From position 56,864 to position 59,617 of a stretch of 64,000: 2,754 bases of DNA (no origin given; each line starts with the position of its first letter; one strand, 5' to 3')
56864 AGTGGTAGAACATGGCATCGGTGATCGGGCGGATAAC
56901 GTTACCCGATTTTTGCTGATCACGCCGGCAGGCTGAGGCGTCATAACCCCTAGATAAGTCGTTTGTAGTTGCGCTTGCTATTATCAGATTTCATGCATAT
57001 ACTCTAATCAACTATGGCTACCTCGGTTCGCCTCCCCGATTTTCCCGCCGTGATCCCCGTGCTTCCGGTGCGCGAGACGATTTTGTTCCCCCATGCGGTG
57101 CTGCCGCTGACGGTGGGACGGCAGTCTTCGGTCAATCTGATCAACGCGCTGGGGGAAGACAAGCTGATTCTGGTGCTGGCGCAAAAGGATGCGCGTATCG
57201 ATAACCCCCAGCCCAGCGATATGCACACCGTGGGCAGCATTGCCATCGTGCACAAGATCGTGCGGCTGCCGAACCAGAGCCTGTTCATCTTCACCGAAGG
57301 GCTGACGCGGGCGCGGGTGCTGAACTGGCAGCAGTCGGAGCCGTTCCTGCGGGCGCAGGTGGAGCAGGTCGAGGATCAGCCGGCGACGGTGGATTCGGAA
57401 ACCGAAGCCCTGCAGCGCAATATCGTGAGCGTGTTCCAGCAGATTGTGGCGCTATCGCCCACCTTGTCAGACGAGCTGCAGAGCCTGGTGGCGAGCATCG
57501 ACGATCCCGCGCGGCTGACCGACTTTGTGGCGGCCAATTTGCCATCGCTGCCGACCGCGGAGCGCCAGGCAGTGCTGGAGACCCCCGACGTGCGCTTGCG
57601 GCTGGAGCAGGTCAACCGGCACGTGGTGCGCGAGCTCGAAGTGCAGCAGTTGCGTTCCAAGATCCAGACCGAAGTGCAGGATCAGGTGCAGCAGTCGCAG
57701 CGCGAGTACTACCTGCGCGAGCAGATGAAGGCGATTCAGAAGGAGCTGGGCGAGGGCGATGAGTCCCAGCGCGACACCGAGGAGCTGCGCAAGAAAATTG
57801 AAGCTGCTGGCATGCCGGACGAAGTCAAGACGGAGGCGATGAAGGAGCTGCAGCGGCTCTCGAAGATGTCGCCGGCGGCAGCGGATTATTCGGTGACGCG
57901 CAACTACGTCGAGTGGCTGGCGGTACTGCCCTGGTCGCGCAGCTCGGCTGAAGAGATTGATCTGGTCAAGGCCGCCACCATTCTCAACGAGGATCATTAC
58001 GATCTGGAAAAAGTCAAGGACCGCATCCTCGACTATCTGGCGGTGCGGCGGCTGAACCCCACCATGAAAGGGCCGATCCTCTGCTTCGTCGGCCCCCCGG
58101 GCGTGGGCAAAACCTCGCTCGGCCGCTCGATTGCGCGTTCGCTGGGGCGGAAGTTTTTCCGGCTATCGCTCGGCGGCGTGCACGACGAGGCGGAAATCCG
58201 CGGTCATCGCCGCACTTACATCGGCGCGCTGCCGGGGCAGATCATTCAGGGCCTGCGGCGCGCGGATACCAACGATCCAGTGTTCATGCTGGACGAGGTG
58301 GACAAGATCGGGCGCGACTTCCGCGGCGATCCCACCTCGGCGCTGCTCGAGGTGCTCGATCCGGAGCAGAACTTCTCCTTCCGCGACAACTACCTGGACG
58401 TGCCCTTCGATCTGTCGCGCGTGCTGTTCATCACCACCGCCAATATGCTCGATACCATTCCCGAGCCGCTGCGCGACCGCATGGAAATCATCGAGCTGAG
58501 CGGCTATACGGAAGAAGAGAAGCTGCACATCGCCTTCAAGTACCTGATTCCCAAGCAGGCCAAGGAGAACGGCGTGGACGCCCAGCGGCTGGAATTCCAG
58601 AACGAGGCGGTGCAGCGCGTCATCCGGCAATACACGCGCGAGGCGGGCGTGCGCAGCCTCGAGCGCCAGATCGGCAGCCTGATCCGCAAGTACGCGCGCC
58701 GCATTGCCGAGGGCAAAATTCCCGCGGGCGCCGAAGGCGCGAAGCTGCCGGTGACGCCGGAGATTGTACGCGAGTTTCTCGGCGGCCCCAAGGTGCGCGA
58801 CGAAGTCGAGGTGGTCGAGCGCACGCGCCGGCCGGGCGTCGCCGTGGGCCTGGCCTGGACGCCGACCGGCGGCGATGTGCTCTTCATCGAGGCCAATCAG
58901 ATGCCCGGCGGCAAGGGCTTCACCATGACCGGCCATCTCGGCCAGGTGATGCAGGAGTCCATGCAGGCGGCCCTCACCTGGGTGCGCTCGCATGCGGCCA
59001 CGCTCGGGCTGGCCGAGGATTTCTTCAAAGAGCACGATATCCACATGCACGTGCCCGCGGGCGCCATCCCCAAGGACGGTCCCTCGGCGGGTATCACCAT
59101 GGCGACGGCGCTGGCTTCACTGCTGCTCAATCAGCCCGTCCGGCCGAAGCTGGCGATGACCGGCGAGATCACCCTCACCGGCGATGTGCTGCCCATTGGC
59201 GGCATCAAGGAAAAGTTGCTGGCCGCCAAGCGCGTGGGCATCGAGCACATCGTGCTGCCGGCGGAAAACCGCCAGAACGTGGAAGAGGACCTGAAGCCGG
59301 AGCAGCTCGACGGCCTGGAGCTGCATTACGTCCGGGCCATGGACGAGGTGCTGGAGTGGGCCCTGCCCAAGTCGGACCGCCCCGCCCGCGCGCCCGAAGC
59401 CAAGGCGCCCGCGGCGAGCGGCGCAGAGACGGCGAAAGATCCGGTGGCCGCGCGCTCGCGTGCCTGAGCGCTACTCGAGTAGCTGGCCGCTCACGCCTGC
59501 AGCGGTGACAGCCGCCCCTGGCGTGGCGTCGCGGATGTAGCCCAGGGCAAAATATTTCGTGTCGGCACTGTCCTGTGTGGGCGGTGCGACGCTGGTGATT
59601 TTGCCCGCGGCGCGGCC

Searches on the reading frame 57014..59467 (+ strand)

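Call 56: search_protein_families(library=pfam, proteins=[window:57014-59467:+], max_evalue=0.001)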
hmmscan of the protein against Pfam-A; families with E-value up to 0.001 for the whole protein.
window:57014-59467:+ (817 aa): 8 families
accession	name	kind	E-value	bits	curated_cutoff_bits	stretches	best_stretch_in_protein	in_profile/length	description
PF05362.19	Lon_C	-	5.5e-77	258.4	21.1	1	580-784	2-203/205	Lon protease (S16) C-terminal proteolytic domain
PF02190.22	LON_substr_bdg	-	6e-49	167.1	28.7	1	14-205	2-199/200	ATP-dependent protease La (LON) substrate-binding domain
PF00004.35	AAA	-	4.8e-24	85.7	21.2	1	356-495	1-128/131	ATPase family associated with various cellular activities (AAA)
PF22667.2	Lon_lid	-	1e-20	73.6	27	1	517-568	1-52/57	Lon protease AAA+ ATPase lid domain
PF13541.12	ChlI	-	6.4e-08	33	27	1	625-752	1-121/121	Subunit ChlI of Mg-chelatase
PF07728.20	AAA_5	-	2.9e-07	31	22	1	356-490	2-139/139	AAA domain (dynein-related subfamily)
PF13191.12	AAA_16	-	0.00013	23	32.6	0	348-419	17-87/167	AAA ATPase domain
PF13401.12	AAA_22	-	0.00094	19.9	27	0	354-432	6-96/130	AAA domain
